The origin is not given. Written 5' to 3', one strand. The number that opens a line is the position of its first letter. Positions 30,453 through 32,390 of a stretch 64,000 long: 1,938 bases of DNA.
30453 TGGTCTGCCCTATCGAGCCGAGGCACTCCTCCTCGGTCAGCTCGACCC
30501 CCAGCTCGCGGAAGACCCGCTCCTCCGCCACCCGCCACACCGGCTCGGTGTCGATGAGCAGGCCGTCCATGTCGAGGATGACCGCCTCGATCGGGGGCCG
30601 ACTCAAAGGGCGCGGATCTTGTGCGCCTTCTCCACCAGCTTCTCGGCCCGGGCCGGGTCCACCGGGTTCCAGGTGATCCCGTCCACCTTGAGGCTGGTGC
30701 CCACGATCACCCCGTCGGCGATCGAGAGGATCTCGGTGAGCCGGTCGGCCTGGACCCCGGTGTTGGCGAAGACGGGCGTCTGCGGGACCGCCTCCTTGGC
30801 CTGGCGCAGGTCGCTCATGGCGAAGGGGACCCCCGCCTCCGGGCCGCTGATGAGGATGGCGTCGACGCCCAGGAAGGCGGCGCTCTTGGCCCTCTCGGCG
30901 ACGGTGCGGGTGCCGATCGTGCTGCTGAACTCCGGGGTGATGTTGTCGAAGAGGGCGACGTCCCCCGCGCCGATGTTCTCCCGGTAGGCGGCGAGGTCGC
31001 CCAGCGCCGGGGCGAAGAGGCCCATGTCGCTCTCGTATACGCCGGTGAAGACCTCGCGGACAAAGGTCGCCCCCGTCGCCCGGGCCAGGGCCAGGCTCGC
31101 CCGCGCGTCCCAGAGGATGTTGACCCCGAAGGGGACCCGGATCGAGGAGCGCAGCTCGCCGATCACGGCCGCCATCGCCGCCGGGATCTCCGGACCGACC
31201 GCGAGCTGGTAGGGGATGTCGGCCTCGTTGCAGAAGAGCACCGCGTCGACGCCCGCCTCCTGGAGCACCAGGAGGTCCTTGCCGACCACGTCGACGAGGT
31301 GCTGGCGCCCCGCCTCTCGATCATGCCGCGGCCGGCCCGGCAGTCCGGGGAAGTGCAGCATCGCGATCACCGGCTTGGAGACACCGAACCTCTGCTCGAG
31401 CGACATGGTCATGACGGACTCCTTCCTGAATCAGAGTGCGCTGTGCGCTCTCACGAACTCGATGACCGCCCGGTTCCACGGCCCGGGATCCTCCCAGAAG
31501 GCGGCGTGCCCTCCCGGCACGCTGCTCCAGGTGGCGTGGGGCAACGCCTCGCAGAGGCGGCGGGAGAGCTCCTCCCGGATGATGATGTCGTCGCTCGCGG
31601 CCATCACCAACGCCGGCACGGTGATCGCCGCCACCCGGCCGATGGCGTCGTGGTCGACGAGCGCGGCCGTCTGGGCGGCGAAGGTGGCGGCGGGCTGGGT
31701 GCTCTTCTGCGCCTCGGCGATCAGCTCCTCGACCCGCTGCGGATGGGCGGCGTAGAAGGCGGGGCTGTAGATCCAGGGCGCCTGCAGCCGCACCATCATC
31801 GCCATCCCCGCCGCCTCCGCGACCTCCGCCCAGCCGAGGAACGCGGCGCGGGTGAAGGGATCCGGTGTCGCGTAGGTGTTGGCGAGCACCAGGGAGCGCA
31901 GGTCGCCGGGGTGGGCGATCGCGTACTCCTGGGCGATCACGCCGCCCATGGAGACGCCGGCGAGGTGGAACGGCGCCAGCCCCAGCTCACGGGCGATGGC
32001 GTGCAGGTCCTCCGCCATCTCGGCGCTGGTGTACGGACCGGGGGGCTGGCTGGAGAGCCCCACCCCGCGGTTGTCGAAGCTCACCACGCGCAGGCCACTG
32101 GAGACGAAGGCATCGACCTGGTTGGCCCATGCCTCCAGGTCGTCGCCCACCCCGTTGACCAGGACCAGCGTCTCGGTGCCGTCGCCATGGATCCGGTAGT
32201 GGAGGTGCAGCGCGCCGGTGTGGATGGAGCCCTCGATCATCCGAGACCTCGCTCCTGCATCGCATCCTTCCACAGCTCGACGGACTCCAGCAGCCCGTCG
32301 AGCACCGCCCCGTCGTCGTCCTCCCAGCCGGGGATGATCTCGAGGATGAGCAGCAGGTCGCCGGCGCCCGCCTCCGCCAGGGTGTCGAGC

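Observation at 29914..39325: Sugar-phosphate catabolic cluster with two BtpA/SgcQ paralogs, an FGGY kinase, a TIM-barrel epimerase/isomerase, three phosphatase/hydrolase genes, a DeoR regulator and a divergent APC permease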

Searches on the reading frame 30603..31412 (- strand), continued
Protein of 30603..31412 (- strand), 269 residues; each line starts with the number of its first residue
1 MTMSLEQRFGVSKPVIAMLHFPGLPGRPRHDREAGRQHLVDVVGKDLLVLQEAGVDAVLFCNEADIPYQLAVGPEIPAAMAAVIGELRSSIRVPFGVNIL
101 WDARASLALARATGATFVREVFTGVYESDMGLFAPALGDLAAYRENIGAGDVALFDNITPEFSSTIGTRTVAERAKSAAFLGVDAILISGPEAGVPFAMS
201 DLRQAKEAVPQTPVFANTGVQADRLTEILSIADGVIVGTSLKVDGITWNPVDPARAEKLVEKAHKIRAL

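Call 95: get_annotated_region(hit=H122, flank=7000)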
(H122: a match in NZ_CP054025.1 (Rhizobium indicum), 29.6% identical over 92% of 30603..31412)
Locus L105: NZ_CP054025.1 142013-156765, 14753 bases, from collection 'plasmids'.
description: Rhizobium indicum strain JKLM 12A2 plasmid pPR12A204, complete sequence
organism: Rhizobium indicum (NCBI taxid 2583231)
taxonomy: Bacteria; Pseudomonadota; Alphaproteobacteria; Hyphomicrobiales; Rhizobiaceae; Rhizobium; Rhizobium indicum
host: -; source: Pisum sativum l. (pea),Pure culture,Pea root nodules,pea root nodules; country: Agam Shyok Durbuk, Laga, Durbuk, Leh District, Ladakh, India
typing (MOB-suite, as given by PLSDB): non-mobilizable
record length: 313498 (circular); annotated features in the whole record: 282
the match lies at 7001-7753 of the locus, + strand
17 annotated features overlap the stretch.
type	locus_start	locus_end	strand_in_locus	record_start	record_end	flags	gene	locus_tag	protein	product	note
CDS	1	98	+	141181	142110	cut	-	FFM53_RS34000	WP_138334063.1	ABC transporter permease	GO:0055085 - transmembrane transport [Evidence IEA]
CDS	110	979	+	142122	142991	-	-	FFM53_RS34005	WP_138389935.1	ABC transporter permease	-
CDS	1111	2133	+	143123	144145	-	-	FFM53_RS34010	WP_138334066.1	LacI family DNA-binding transcriptional regulator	GO:0006351 - DNA-templated transcription [Evidence IEA]; GO:0045892 - negative regulation of DNA-templated ...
CDS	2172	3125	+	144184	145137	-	-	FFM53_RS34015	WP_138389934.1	substrate-binding domain-containing protein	-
CDS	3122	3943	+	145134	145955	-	-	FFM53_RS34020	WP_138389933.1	ATP-binding cassette domain-containing protein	-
CDS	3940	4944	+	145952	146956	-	-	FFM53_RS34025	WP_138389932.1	ABC transporter permease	GO:0008643 - carbohydrate transport [Evidence IEA]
CDS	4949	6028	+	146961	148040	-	-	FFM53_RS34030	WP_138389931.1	phosphotriesterase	-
CDS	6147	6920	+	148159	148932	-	-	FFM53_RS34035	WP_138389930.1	glutamine amidotransferase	-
CDS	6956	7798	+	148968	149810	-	-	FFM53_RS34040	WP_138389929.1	BtpA/SgcQ family protein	-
CDS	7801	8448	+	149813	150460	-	-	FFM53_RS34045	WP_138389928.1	TenA family protein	-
CDS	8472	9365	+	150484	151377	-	-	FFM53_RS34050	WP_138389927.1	ribokinase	-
CDS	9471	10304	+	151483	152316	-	-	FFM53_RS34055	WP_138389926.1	inositol monophosphatase family protein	GO:0006020 - inositol metabolic process [Evidence IEA]; GO:0046855 - obsolete inositol phosphate dephosphorylation ...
CDS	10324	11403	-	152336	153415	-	-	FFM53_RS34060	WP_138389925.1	ABC transporter ATP-binding protein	-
CDS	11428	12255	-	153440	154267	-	-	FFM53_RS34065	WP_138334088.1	ABC transporter permease subunit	GO:0055085 - transmembrane transport [Evidence IEA]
CDS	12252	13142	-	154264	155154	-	-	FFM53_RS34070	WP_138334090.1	ABC transporter permease subunit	GO:0055085 - transmembrane transport [Evidence IEA]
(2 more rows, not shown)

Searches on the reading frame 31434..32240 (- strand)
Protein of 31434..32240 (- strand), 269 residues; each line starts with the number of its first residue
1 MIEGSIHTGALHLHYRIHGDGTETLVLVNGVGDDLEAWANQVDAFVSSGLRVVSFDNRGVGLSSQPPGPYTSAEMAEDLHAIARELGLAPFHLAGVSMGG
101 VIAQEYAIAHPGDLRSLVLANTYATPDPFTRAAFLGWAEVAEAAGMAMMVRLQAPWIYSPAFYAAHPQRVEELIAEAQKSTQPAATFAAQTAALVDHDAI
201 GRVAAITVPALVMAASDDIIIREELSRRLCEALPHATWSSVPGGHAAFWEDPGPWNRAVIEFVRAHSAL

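Call 3: search_protein_families(library=pfam, proteins=[window:31434-32240:-])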
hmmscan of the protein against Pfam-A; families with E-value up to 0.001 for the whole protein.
seq(269 aa): 5 families
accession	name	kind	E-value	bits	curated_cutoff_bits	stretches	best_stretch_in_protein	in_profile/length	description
PF00561.26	Abhydrolase_1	-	3.8e-29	102.5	25.8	1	24-252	2-245/245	alpha/beta hydrolase fold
PF12146.15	Hydrolase_4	-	4.8e-23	82.1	27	1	24-236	6-220/239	Serine aminopeptidase, S33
PF12697.13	Abhydrolase_6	-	4.1e-17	64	26.3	1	25-253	1-212/217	Alpha/beta hydrolase family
PF09752.15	ABHD18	-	8.3e-07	28.9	21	1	71-248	158-333/351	Alpha/beta hydrolase domain containing 18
PF12695.13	Abhydrolase_5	-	0.00071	19.8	27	0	85-135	53-102/164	Alpha/beta hydrolase family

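Call 4: search_protein_families(library=ncbifam, proteins=[window:31434-32240:-])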
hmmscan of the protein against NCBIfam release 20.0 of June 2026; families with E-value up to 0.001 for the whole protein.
seq(269 aa): 32 families (the best 25 are shown)
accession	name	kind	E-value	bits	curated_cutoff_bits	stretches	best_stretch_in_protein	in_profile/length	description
NF051488.1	bifunc_PcaDC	exception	1.1e-42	146.5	390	1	13-265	2-252/375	bifunctional 3-oxoadipate enol-lactonase/4-carboxymuconolactone decarboxylase PcaDC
TIGR02427.1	protocat_pcaD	equivalog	1.6e-41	142.3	255.85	1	13-263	2-250/251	3-oxoadipate enol-lactonase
TIGR03611.1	RutD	equivalog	4.7e-39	134.3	238.5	1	14-264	2-256/258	pyrimidine utilization protein D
NF051487.1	bifunc_PcaCD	exception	1.3e-37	129.9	430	1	10-264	157-412/413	bifunctional 4-carboxymuconolactone decarboxylase/3-oxoadipate enol-lactonase PcaCD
TIGR01250.1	pro_imino_pep_2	subfamily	3e-22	79.5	167.65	2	9-133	11-140/288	proline iminopeptidase-family hydrolase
NF050089.1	i_nPHAscl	equivalog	5.3e-18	65.1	300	1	13-124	9-119/288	intracellular short-chain-length polyhydroxyalkanoate depolymerase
NF052610.1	macro_16_ester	equivalog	2.3e-16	60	420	1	23-256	24-270/281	alpha/beta fold macrolide esterase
TIGR03056.1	bchO_mg_che_rel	equivalog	9e-15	54.4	172.55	1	8-253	13-267/278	alpha/beta fold hydrolase BchO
NF011457.0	PRK14875.1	equivalog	2.4e-14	53.1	307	1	11-263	120-369/372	acetoin dehydrogenase dihydrolipoyllysine-residue acetyltransferase subunit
TIGR02240.1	PHA_depoly_arom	equivalog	2.5e-14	53.3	250.6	1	20-245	23-245/276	poly(3-hydroxyalkanoate) depolymerase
NF045945.1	ProImpepLactob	equivalog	2.9e-14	53.2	400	1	3-125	5-134/293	proline iminopeptidase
NF004514.1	PRK05855.1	equivalog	4.5e-14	51.9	455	1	13-106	12-108/578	SDR family oxidoreductase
TIGR03695.1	menH_SHCHC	equivalog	3.2e-13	49.7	208.55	1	23-263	3-251/252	2-succinyl-6-hydroxy-2,4-cyclohexadiene-1-carboxylate synthase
NF053683.1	esterase_mleBRB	exception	4.2e-13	49.5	585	1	27-243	28-255/280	BRB family alpha/beta fold macrolide esterase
NF053684.1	esterase_mleBCA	exception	2.1e-12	46.8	570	1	25-122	26-127/281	BCA family alpha/beta fold macrolide esterase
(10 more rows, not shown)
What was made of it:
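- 31431..32240 (-): alpha/beta-fold serine hydrolase (269 aa, GVSMGG nucleophile elbow). It is an accessory member and co-occurs with the second BtpA copy. The PcaD and RutD models score below their cut-offs (calls 3, 4).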
